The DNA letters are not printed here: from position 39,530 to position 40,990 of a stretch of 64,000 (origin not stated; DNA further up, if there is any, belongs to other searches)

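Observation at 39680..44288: IetAS-like ATPase/subtilase pair extended by a small TM protein and an uncharacterised 365-aa protein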

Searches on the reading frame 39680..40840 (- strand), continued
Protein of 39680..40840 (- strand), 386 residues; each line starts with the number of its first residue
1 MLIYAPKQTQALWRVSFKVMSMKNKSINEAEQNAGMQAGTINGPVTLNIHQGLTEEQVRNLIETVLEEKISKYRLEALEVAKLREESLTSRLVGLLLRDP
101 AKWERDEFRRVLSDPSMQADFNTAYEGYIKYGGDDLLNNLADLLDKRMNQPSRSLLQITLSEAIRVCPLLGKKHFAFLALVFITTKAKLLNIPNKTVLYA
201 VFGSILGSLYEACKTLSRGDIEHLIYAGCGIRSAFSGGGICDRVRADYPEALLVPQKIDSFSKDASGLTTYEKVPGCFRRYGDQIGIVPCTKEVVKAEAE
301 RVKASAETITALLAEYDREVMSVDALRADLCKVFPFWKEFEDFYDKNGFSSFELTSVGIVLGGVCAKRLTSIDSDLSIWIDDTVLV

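Call 43: search_protein_families(library=padloc, alignment_id=A4, max_evalue=1e-10)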
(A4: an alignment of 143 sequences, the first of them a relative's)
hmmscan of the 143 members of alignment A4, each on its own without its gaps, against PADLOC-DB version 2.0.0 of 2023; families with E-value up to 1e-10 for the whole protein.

A. member 1, L009:6596-8695:+ (699 aa): 0 families

B. families by the number of members that match (of 143 scanned): 188 families (the first 25 are shown)
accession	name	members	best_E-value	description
PDLC02335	AbiLi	2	1.7e-78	AbiLi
PDLC02979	AriA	2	1e-38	-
PDLC02980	AriA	2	1.9e-34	-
PDLC04178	HEC-01A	2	1.7e-20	-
PDLC04134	mad2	2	2e-17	mads_2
PDLC04176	HEC-01A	2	4.1e-17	-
PDLC04180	HEC-01A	2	3.3e-16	-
PDLC03878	NsnB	2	7.3e-15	-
PDLC04389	PDC-M07A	2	3.7e-11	-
PDLC03264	MTase_II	1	3.2e-115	Type II methyltransferase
PDLC03079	Specificity_I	1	9.9e-78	Type I specificity subunit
PDLC03169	Specificity_I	1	9.2e-57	Type I specificity subunit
PDLC02358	Old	1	9.6e-54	Old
PDLC03156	Specificity_I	1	1.9e-51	Type I specificity subunit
PDLC03294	MTase_II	1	7.6e-50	Type II methyltransferase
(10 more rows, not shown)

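Call 45: find_related_loci(query=A5, collection=metagenome_contigs, flank=10000)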
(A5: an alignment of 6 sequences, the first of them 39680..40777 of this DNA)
Query A5 (365 aa) in metagenome_contigs; peptide patterns used: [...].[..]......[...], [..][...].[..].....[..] (x = any residue, [..] = any of these).
152 stretches matched a pattern; 41 encode a relative of the query (tblastn E <= 1e-3); 41 distinct loci.
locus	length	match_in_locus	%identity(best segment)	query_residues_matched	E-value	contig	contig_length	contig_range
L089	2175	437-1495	30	5-359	1e-41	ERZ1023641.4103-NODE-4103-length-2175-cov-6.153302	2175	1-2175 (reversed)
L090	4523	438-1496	30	5-359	5e-41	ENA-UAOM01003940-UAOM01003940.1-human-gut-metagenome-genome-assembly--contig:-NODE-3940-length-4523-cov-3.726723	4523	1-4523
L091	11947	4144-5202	30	5-359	6e-41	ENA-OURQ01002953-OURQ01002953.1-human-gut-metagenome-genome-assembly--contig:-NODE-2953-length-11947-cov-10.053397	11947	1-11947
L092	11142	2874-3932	30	5-359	6e-41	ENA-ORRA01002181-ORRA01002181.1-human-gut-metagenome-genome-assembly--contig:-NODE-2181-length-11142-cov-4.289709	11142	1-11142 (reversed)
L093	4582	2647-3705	30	5-359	5e-41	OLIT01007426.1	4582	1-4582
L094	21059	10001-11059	30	5-359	5e-41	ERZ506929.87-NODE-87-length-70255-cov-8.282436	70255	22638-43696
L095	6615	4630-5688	29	5-359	2e-40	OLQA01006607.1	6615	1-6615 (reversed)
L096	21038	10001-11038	27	12-359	8e-33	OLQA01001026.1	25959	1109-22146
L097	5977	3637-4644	27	23-359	4e-31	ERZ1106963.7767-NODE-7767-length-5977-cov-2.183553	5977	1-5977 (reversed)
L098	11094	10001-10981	25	27-359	9e-23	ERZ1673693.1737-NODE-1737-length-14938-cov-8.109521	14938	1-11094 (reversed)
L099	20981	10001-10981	25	27-359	9e-23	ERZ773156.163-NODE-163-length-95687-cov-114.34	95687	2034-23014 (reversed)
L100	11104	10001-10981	25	27-359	1e-22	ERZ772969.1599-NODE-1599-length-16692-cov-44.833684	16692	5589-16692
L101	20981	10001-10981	25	27-359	2e-22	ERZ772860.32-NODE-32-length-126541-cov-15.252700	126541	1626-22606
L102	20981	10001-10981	25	27-359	2e-22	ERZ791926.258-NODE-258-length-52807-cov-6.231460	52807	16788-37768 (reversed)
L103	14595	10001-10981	25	27-359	2e-22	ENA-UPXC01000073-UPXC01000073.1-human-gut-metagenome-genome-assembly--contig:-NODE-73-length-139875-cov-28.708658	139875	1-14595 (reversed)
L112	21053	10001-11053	25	1-359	6e-21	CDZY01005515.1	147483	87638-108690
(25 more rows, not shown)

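Call 48: search_solved_structures(query=A1, max_evalue=1)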
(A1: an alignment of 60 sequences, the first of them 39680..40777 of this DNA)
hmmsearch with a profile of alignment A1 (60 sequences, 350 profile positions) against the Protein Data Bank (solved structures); distinct sequences matched with E-value up to 1: 10.
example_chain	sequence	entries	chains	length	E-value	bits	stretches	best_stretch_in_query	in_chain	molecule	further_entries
7bqb_A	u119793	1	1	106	0.02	17.1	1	224-291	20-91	NF6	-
9szv_E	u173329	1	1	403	0.033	16.4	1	274-341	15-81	26S proteasome regulatory subunit 10B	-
6epc_L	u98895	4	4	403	0.033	16.4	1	274-341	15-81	Proteasome 26S subunit, ATPase 6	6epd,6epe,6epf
22mm_E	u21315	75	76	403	0.033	16.4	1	274-341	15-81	Proteasome 26S subunit, ATPase 6 | 26S protease regulatory subunit 10B | 26S proteasome regulatory subunit 10B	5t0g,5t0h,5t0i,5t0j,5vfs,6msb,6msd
3jco_L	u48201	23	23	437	0.06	15.6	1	260-333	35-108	26S protease subunit RPT4 | 26S proteasome subunit RPT4 | RPT4 isoform 1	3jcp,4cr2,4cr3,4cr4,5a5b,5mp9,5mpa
35zw_G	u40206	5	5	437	0.06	15.6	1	260-333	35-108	26S proteasome subunit RPT4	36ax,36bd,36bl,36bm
5vgz_E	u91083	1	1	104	0.061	15.5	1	285-342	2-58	26S proteasome regulatory subunit 10B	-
5m32_f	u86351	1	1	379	0.063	15.5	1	278-341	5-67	26S protease regulatory subunit 10B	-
12bm_E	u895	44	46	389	0.065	15.4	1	278-341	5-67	26S protease regulatory subunit 10B | 26S proteasome regulatory subunit 10B | RPT4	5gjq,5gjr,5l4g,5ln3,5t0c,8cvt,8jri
5vhf_E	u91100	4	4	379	0.48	12.6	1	285-341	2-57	26S proteasome regulatory subunit 10B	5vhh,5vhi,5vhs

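Call 50: search_protein_families(library=phrogs, proteins=[window:39680-40777:-, L005:6992-7849:+, L005:6737-6982:+, L008:958-2013:+, L008:780-971:+], max_evalue=0.001)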
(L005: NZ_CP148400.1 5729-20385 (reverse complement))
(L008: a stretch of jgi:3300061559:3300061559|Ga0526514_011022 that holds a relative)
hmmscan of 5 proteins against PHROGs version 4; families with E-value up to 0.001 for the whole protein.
window:39680-40777:- (365 aa): 1 family
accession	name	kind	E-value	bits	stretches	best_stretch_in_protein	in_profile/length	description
phrog_19542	-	unknown function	9.7e-11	42.7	1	33-227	31-221/285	-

L005:6992-7849:+ (285 aa): 1 family
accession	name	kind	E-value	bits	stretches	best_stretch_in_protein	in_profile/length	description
phrog_19542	-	unknown function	3.9e-172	572.3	1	1-285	1-285/285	-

L005:6737-6982:+ (81 aa): 1 family
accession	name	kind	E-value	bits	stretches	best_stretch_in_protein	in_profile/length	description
phrog_27656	-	unknown function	1.9e-52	176.5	1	1-81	1-81/81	-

L008:958-2013:+ (351 aa): 1 family
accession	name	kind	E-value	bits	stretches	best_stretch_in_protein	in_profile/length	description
phrog_19542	-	unknown function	1.1e-30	108.2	1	3-219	3-223/285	-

L008:780-971:+ (63 aa): 1 family
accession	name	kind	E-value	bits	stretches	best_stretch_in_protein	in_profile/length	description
phrog_27656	-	unknown function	8.8e-06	26.9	1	20-56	36-74/81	-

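Call 51: search_protein_families(library=padloc, proteins=[L005:6992-7849:+, L005:6737-6982:+, L006:8001-9047:+, L006:7804-8001:+, L010:10001-11044:+, L010:9823-10008:+, L052:7349-8452:+, L052:7147-7407:+, L005:5430-6431:-, L005:4351-5430:-], max_evalue=0.01)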
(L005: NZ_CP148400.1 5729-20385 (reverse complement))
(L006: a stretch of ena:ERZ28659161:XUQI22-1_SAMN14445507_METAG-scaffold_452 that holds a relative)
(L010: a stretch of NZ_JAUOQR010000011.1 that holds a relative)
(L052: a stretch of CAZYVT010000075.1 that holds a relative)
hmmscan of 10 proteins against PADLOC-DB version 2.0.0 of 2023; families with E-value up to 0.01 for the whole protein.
L005:6992-7849:+ (285 aa): 0 families

L005:6737-6982:+ (81 aa): 0 families

L006:8001-9047:+ (348 aa): 0 families

L006:7804-8001:+ (65 aa): 2 families
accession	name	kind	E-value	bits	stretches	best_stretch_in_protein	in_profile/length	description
PDLC04646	PDC-M43A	-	1.5e-06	26.1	1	6-55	7-57/203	-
PDLC03819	RTasSLATT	-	0.006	14.3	1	5-44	59-98/176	DRT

L010:10001-11044:+ (347 aa): 0 families

L010:9823-10008:+ (61 aa): 1 family
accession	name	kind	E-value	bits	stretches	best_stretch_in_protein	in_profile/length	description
PDLC04646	PDC-M43A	-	3.9e-06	24.8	1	1-50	1-52/203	-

L052:7349-8452:+ (367 aa): 0 families

L052:7147-7407:+ (86 aa): 0 families

L005:5430-6431:- (333 aa): 1 family
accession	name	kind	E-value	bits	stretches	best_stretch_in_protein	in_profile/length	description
PDLC03004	Hp1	-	1.1e-239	792.4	1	1-333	1-333/333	-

L005:4351-5430:- (359 aa): 1 family
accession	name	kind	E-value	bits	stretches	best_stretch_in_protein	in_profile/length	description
PDLC03005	Hp2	-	2.7e-248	820.3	1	1-359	1-359/359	-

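Call 55: predict_structure(alignment_id=A1)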
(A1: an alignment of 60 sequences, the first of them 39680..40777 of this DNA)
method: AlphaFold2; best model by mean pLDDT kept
length: 365 residues; sequences in the alignment: 60
mean_pLDDT: 90.1   pTM: 0.83
mean pLDDT of the five models: 90.1, 89.6, 88.1, 88.1, 86.8
residues with pLDDT >= 90: 288; 70-90: 42; 50-70: 15; < 50: 20
segments of 3 or more residues with pLDDT < 50: 1-3, 9-21, 363-365
pLDDT, mean of each block of 10 residues (from residue 1): 49 45 52 85 83 91 97 91 91 97 98 97 96 96 98 97 93 95 95 96 98 89 96 96 95 97 95 97 97 97 97 97 92 97 94 89 48
secondary structure, 60 per line:
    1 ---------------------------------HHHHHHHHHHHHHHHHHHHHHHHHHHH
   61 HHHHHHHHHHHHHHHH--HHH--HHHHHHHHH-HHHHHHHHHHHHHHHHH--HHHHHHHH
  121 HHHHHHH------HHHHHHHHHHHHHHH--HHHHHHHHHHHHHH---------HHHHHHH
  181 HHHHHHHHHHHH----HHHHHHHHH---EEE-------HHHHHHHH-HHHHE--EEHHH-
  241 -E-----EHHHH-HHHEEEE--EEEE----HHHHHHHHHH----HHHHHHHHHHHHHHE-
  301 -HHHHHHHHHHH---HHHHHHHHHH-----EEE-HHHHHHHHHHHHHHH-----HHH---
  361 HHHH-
elements in order: H34-76 H84-92 H94-110 H113-127 H134-148 H151-164 H174-192 H197-205 E209-211 H219-226 H228-231 H249-252 E257-260 E263-266 H271-280 H285-298 H302-312 H316-325 E331-333 H335-349 H361-364

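Call 58: fold_search(model_id=the predicted structure, library=pdb)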
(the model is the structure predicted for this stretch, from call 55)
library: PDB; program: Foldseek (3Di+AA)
matches with E <= 10: 99; with E <= 0.001: 0
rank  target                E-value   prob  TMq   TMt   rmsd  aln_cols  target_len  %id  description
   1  5ue0                  6.1e-01  0.05  0.09  0.11  20.1       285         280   14  1.90 A resolution structure of CT622 C-terminal domain from Chlamydia trachomatis (released 2018-01-10)
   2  3zqb_B                9.3e-01  0.04  0.10  0.12  24.0       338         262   10  PrgI-SipD from Salmonella typhimurium (released 2011-08-17)
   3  9dcx                  9.8e-01  0.15  0.16  0.21  20.9       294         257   12  Crystal Structure of designed allosteric facilitated dissociation switch AS1 (released 2025-08-20)
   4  9drl_B                1.1e+00  0.11  0.18  0.17  21.9       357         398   13  Cryo-EM structure of the T33-549 tetrahedral cage (released 2025-08-06)
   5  5vju                  1.1e+00  0.06  0.10  0.16  27.4       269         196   12  De Novo Photosynthetic Reaction Center Protein Variant Equipped with His-Tyr H-bond, Heme B, and Cd(II) ions (released 2018-04-25)
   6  4xt3_A                1.1e+00  0.03  0.11  0.13  25.6       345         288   13  Structure of a viral GPCR bound to human chemokine CX3CL1 (released 2015-03-04)
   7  8bwy_C                1.2e+00  0.04  0.11  0.02  37.6       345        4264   13  In situ outer dynein arm from Chlamydomonas reinhardtii in a pre-power stroke state (released 2023-05-10)
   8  5wk5_A                1.2e+00  0.03  0.10  0.12  28.1       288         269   16  Cryo-EM structure of P. aeruginosa flagellar filaments A443V (released 2017-10-25)
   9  8jd1_3                1.3e+00  0.05  0.12  0.07  24.4       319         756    9  Cryo-EM structure of mGlu2-mGlu3 heterodimer in Rco state (released 2023-06-21)
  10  9uwl_A                1.3e+00  0.04  0.13  0.16  26.1       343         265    6  Cryo-EM structure of human V1aR bound with SRX246 at a resolution of 2.6 angstrom (released 2026-02-04)
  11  9dcz_A                1.3e+00  0.14  0.17  0.22  19.3       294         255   13  Designed allosteric facilitated dissociation switch AS1 in complex state TH with methylated lysines, crystal #1 (released 2025-08-20)
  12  8wgb_R                1.4e+00  0.04  0.12  0.07  26.0       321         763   10  mGlu2-4 heterodimer bound with Gi (released 2024-10-30)
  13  9drl_A                1.8e+00  0.06  0.15  0.12  21.5       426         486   15  Cryo-EM structure of the T33-549 tetrahedral cage (released 2025-08-06)
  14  5yc8                  1.8e+00  0.04  0.13  0.12  22.3       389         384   12  Crystal structure of rationally thermostabilized M2 muscarinic acetylcholine receptor bound with NMS (Hg-derivative) (released 2018-11-21)
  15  8gej_R                1.8e+00  0.04  0.12  0.15  26.2       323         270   13  CryoEM structure of beta-2-adrenergic receptor in complex with nucleotide-free Gs heterotrimer (#20 of 20) (released 2024-03-06)
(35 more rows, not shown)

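Call 65: fold_search(model_id=the predicted structure, library=viral)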
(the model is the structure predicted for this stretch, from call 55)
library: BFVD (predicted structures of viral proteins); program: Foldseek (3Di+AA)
matches with E <= 10: 130; with E <= 0.001: 0
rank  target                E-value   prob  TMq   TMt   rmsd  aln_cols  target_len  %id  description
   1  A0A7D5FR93            4.0e-02  0.35  0.14  0.12  20.6       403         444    7  Tape measure protein [Gordonia phage Magel]
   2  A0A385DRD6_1          2.3e-01  0.15  0.15  0.08  19.9       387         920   13  (no name in the UniProt tables at hand)
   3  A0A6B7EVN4            2.4e-01  0.05  0.08  0.07  28.4       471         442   11  (no name in the UniProt tables at hand)
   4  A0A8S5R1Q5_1          2.9e-01  0.11  0.14  0.07  21.9       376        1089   12  Tail tape measure [Siphoviridae sp. ctj7g1]
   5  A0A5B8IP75            3.9e-01  0.12  0.13  0.13  23.6       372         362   12  Uncharacterized protein [Mimiviridae sp. ChoanoV1]
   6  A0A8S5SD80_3          5.6e-01  0.07  0.10  0.03  32.3       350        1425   12  Minor tail protein [Siphoviridae sp. ctnpt50]
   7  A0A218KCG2            5.9e-01  0.08  0.14  0.08  26.7       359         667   11  (no name in the UniProt tables at hand)
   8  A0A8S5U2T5            7.1e-01  0.07  0.13  0.13  24.6       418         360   13  Tail tape measure (Fragment) [Siphoviridae sp. ctXWf36]
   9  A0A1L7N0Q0            8.2e-01  0.04  0.11  0.06  36.8       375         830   12  Putative SbcC-ATPase [Ralstonia phage RP12]
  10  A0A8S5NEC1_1          9.0e-01  0.06  0.12  0.07  20.1       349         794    9  Tail tape measure [Siphoviridae sp. ctHEr2]
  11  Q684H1                9.4e-01  0.05  0.11  0.13  22.5       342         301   11  (no name in the UniProt tables at hand)
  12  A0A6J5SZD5            1.3e+00  0.12  0.12  0.09  25.1       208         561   16  Uncharacterized protein [uncultured Caudovirales phage]
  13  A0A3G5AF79            1.4e+00  0.35  0.13  0.22  16.8       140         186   14  Uncharacterized protein [Satyrvirus sp.]
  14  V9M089                1.4e+00  0.02  0.08  0.07  32.7       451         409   13  Uncharacterized protein [Vibrio phage VP4B]
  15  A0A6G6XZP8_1          1.5e+00  0.06  0.14  0.07  21.1       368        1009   10  (no name in the UniProt tables at hand)
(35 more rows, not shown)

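Call 68: search_protein_families(library=pfam, proteins=[P0095, P0110, P0122, P0045, P0011, P0050], max_evalue=0.01)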
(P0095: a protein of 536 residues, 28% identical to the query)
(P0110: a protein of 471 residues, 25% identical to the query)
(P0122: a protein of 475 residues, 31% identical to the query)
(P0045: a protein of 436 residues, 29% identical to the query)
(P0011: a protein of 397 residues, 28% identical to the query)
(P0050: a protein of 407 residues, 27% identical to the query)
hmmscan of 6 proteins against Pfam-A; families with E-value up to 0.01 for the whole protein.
P0095 (536 aa): 1 family
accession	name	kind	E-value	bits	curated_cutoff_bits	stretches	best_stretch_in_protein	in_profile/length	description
PF13391.12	HNH_2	-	0.0014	18.9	21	1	88-144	1-55/66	HNH endonuclease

P0110 (471 aa): 0 families

P0122 (475 aa): 1 family
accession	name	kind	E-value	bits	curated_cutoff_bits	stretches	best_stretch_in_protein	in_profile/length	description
PF13391.12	HNH_2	-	0.0044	17.3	21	1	33-80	6-56/66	HNH endonuclease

P0045 (436 aa): 0 families

P0011 (397 aa): 0 families

P0050 (407 aa): 0 families

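Call 72: search_protein_families(library=ncbifam, proteins=[P0095, P0110, P0122, P0045, P0011, L010:9823-10008:+, L052:7147-7407:+], max_evalue=0.01)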
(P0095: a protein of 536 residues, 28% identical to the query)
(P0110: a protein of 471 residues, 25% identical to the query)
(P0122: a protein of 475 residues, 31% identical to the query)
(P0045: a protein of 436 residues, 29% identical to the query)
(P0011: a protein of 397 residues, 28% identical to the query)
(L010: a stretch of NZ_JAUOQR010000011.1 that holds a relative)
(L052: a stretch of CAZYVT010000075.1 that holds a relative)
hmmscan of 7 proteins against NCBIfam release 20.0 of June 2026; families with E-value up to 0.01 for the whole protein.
P0095 (536 aa): 2 families
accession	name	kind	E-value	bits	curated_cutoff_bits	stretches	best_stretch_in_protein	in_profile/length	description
NF045477.1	LPO_1073_dom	subfamily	2.8e-65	220.5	45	1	213-534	1-257/257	LPO_1073/Vpar_1526 family protein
TIGR03139.1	QueF-II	equivalog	0.0042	16.9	86.9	0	306-358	13-62/115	preQ(1) synthase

P0110 (471 aa): 1 family
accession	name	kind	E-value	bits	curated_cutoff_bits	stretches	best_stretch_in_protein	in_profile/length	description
NF045477.1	LPO_1073_dom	subfamily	8.6e-69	232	45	1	149-470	1-257/257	LPO_1073/Vpar_1526 family protein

P0122 (475 aa): 1 family
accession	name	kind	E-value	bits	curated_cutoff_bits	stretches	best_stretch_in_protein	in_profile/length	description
NF045477.1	LPO_1073_dom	subfamily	1.9e-70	237.5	45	1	151-474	1-257/257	LPO_1073/Vpar_1526 family protein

P0045 (436 aa): 1 family
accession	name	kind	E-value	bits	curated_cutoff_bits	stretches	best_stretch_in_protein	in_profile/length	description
NF045477.1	LPO_1073_dom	subfamily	5.8e-80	268.6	45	1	110-435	1-257/257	LPO_1073/Vpar_1526 family protein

P0011 (397 aa): 1 family
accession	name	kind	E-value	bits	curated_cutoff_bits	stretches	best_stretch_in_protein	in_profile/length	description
NF045477.1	LPO_1073_dom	subfamily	1.5e-74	250.9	45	1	70-397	1-257/257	LPO_1073/Vpar_1526 family protein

L010:9823-10008:+ (61 aa): 0 families

L052:7147-7407:+ (86 aa): 0 families
